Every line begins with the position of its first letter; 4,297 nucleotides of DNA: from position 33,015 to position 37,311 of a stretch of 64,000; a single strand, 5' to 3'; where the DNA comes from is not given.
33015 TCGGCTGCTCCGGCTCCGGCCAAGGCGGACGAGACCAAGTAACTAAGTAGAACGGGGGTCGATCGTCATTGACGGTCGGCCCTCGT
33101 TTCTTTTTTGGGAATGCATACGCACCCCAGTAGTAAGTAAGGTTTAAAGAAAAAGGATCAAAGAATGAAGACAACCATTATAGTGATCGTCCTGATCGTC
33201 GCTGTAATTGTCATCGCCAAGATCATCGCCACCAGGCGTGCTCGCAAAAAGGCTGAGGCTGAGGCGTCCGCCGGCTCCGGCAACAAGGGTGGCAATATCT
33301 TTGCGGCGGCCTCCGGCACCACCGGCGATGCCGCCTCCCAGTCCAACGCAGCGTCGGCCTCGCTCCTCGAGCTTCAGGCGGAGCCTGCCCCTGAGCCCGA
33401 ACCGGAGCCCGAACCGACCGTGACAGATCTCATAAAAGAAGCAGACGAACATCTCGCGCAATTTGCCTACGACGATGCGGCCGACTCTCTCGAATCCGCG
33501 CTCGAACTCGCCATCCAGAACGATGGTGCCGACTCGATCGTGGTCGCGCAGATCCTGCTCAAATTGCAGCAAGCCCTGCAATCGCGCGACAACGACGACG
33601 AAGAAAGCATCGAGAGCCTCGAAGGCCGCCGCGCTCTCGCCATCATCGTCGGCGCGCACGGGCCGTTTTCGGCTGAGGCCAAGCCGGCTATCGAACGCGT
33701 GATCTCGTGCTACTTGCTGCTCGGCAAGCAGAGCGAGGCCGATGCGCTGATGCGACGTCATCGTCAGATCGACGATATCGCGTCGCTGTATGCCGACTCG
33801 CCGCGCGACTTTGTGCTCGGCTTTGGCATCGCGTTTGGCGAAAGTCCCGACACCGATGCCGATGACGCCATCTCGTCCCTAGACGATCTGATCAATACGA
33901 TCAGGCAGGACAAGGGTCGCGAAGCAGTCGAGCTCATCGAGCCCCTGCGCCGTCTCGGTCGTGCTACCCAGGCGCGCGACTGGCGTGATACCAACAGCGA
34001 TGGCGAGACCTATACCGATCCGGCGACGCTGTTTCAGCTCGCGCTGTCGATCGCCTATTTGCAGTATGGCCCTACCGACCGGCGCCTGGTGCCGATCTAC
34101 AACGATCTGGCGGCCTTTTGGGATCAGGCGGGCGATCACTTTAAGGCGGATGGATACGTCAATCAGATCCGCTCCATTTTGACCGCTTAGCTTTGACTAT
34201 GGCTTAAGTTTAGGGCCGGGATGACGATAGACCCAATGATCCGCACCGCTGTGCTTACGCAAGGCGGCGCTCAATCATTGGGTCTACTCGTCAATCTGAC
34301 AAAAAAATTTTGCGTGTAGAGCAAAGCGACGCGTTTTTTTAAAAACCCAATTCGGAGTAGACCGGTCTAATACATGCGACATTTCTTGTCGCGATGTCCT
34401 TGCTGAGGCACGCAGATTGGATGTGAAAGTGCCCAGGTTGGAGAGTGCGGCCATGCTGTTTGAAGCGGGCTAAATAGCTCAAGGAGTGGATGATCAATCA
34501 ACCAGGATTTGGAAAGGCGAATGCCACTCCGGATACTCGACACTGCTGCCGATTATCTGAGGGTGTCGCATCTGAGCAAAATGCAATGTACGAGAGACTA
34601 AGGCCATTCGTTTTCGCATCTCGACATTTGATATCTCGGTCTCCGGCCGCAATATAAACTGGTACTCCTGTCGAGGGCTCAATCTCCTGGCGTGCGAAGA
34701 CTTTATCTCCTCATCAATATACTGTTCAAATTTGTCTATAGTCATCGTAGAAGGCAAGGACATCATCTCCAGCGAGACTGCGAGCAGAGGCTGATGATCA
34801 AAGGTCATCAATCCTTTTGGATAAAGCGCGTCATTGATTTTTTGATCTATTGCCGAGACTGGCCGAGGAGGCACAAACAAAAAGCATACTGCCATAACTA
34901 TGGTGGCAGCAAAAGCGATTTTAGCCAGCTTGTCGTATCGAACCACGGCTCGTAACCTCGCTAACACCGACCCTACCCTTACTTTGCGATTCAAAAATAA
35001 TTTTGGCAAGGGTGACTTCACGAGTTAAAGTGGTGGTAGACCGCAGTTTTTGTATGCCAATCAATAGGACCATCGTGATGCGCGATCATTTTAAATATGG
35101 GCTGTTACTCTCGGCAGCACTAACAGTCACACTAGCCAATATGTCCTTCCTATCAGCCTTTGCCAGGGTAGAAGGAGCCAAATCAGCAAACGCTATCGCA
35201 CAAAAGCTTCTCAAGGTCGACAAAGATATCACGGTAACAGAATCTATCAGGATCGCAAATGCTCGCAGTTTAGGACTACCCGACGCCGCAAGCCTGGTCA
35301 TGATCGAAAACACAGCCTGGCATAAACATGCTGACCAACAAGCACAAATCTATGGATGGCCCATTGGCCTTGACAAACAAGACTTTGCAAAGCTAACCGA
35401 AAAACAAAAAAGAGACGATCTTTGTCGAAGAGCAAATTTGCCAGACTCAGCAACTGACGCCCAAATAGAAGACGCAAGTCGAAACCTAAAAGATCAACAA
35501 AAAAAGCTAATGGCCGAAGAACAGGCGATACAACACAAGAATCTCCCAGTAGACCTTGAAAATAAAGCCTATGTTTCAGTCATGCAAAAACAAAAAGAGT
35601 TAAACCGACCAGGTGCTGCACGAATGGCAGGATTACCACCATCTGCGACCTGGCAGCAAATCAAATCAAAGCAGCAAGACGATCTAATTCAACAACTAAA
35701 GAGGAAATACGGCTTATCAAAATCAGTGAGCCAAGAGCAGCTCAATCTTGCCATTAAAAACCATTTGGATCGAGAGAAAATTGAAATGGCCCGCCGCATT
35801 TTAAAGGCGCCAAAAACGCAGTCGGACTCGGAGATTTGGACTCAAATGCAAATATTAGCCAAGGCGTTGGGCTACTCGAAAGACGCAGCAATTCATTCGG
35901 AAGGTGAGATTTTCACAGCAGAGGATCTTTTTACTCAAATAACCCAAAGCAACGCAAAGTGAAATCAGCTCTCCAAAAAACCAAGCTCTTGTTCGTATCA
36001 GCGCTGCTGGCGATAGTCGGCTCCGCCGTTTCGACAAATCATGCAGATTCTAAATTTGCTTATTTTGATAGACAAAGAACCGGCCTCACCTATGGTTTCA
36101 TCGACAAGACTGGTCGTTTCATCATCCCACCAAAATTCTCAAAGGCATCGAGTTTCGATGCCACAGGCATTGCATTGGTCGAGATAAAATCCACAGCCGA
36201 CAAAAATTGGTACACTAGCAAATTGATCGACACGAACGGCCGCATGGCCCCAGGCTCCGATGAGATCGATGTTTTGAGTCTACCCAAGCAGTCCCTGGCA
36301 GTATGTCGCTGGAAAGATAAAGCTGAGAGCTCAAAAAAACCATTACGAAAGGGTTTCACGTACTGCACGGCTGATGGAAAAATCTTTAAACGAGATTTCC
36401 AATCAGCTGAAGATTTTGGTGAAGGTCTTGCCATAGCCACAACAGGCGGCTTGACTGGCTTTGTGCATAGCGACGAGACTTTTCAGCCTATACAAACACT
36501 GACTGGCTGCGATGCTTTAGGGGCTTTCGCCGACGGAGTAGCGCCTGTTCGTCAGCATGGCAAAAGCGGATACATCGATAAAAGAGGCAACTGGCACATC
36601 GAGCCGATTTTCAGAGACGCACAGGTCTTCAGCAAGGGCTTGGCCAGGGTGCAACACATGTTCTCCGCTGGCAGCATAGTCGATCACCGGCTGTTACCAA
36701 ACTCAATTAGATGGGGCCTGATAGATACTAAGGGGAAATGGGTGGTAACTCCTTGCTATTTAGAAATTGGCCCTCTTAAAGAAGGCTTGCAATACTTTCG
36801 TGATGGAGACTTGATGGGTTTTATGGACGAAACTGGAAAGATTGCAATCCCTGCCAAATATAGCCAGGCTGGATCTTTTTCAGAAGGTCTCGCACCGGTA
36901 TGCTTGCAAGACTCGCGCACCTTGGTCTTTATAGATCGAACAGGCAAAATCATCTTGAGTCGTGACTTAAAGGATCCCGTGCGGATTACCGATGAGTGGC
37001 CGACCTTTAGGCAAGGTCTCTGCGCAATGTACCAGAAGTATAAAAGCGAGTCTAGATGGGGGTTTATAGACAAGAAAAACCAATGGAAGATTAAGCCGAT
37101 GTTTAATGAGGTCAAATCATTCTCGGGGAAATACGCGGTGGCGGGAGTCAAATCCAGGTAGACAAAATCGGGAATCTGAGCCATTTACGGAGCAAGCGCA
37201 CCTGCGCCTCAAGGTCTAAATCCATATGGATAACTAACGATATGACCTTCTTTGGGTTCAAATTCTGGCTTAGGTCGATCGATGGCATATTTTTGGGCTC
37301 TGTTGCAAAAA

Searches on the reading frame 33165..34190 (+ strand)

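Call 67: search_protein_families(library=pfam, proteins=[window:33165-34190:+], max_evalue=0.001)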
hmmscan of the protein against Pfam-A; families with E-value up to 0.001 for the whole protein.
window:33165-34190:+ (341 aa): 1 family
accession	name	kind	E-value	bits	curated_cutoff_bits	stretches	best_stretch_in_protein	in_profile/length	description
PF13424.12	TPR_12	-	0.00039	21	30.1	0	99-153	16-69/77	Tetratricopeptide repeat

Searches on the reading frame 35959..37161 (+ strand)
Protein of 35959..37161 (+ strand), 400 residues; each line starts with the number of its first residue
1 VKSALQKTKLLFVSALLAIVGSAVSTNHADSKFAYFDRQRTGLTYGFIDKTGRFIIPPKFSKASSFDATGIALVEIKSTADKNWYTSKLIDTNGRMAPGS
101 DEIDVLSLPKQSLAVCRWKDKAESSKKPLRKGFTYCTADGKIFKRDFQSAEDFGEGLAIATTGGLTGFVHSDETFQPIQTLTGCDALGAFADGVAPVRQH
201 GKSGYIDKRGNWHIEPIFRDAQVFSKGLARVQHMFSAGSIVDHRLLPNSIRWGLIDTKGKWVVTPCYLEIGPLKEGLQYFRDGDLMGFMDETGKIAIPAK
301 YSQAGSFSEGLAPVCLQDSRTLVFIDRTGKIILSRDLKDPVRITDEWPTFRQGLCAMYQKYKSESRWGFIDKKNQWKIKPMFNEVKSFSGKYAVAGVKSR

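Call 67: search_protein_families(library=pfam, proteins=[window:35959-37161:+], max_evalue=0.001)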
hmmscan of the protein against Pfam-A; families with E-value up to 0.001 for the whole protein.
window:35959-37161:+ (400 aa): 1 family
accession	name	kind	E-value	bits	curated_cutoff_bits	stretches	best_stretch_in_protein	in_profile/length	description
PF14903.11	WG_beta_rep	-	6.8e-53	176.8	25.6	5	287-316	2-31/35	WG containing repeat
